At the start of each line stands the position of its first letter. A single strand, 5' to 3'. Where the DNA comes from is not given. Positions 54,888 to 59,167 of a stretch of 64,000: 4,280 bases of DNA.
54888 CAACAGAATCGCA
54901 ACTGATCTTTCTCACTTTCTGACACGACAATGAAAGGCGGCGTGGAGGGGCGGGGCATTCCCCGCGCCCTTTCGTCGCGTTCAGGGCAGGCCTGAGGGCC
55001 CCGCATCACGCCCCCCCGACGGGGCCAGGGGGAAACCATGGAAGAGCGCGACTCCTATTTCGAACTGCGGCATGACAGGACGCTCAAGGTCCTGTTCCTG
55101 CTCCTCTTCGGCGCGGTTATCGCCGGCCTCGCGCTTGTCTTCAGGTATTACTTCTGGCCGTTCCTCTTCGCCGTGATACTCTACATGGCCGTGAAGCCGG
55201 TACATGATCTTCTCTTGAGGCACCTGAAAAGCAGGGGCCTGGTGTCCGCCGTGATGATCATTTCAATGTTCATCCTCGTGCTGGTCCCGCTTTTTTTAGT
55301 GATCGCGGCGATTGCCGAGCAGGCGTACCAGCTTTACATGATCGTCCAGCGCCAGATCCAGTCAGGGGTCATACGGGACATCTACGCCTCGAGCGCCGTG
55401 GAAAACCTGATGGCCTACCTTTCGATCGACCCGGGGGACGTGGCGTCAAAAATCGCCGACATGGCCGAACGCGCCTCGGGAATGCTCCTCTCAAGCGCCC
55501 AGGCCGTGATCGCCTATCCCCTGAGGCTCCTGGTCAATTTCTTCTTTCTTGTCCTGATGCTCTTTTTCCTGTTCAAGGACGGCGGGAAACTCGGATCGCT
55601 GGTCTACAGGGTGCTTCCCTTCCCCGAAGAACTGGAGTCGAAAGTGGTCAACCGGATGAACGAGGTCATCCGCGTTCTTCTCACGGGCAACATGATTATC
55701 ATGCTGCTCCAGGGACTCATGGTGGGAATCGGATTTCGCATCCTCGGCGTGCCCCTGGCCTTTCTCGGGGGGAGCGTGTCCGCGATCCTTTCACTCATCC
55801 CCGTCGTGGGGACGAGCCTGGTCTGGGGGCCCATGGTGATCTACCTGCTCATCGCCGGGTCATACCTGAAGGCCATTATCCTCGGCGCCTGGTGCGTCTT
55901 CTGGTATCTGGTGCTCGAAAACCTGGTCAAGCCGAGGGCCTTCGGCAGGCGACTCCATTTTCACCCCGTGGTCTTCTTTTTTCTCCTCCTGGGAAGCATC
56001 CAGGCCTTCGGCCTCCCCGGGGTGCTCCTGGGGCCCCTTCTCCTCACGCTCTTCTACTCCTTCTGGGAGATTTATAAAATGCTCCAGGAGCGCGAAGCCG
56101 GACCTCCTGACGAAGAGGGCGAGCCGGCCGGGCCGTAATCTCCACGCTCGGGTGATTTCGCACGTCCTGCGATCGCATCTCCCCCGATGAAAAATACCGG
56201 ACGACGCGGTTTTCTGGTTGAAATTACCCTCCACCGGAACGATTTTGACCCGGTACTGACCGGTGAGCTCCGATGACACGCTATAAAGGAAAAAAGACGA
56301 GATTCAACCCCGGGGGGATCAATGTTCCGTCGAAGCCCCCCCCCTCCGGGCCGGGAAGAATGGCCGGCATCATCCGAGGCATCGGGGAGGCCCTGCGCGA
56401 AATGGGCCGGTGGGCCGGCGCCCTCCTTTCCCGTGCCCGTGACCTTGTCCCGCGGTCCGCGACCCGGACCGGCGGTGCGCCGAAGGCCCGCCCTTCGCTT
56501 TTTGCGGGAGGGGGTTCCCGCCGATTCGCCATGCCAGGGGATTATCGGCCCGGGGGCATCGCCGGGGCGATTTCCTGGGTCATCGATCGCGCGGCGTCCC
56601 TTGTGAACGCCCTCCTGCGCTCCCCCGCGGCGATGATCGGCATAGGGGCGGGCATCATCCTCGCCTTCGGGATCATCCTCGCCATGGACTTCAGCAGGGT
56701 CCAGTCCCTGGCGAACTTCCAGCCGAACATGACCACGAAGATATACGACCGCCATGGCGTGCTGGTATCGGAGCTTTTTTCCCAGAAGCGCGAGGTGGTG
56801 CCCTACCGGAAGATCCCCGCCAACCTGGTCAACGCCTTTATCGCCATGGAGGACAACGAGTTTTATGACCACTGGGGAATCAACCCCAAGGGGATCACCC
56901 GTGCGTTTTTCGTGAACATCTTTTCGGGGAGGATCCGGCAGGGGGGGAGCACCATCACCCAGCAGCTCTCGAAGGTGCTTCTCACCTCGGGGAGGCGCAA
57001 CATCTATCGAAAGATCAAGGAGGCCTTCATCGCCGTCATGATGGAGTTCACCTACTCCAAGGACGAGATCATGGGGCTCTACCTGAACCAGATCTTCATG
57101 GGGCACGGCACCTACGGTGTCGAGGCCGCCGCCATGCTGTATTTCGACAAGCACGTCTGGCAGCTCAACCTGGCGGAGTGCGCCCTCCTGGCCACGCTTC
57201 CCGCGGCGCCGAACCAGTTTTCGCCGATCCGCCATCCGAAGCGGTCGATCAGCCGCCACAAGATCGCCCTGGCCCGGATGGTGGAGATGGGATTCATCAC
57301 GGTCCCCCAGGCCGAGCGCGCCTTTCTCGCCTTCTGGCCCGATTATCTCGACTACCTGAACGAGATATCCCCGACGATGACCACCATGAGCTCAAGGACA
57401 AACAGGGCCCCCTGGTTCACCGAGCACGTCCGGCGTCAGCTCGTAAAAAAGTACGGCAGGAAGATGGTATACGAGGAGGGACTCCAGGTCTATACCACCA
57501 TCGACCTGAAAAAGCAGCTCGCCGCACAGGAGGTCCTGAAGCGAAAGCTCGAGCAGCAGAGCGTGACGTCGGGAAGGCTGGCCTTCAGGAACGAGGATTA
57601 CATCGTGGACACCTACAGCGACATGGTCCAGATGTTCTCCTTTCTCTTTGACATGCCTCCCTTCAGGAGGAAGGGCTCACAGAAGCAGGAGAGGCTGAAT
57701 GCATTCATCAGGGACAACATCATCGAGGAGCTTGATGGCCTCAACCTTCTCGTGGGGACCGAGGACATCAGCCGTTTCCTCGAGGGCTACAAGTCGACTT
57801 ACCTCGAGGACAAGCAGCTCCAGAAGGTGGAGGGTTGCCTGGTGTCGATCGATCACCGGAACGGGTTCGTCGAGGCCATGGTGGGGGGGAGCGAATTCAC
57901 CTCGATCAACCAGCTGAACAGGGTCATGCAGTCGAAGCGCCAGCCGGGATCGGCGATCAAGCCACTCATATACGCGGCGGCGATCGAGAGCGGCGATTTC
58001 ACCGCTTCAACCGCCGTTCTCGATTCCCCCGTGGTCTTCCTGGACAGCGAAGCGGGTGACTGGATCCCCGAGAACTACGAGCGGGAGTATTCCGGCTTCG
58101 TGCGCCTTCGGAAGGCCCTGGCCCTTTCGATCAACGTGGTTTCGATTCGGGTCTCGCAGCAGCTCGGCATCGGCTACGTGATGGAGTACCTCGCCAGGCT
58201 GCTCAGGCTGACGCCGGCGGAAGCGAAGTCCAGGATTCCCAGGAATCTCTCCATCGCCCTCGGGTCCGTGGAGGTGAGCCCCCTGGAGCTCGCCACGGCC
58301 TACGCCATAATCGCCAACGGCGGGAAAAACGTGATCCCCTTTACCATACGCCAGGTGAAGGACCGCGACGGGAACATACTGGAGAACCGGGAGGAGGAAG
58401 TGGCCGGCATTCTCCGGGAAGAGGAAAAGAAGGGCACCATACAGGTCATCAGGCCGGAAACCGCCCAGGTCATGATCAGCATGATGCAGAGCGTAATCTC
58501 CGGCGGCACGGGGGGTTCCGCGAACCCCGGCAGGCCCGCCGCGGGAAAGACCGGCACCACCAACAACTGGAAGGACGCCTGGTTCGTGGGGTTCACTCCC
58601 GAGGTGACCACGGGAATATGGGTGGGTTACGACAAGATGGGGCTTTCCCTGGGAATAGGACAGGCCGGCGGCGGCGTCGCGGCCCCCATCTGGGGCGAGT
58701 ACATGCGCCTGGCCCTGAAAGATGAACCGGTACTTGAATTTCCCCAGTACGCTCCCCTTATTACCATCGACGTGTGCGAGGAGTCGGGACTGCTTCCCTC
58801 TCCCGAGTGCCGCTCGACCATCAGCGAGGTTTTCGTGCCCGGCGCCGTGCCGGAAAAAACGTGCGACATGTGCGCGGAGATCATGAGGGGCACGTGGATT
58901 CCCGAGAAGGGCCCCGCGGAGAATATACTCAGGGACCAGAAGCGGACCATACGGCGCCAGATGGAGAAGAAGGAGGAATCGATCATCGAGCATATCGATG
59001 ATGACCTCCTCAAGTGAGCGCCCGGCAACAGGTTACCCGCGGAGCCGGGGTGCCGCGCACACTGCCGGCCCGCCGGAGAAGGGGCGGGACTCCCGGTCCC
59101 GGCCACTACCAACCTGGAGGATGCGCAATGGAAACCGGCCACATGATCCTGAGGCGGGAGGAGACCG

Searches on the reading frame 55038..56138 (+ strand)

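Call 50: search_protein_families(library=pfam, proteins=[window:55038-56138:+], max_evalue=0.001)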
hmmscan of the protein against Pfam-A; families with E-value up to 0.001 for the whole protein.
window:55038-56138:+ (366 aa): 1 family
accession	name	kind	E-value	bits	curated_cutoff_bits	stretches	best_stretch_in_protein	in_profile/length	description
PF01594.21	AI-2E_transport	-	2.6e-44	152.2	34.3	1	20-346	3-326/327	AI-2E family transporter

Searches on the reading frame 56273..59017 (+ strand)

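Call 34: search_protein_families(library=pfam, proteins=[window:56273-59017:+], max_evalue=0.00001)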
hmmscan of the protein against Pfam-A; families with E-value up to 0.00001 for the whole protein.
window:56273-59017:+ (914 aa): 2 families
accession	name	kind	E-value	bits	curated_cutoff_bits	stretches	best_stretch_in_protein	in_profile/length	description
PF00912.28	Transgly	-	7.6e-62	208.3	27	1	164-336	4-177/178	Transglycosylase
PF00905.27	Transpeptidase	-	8.1e-36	124.2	22.1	1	521-811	1-298/299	Penicillin binding protein transpeptidase domain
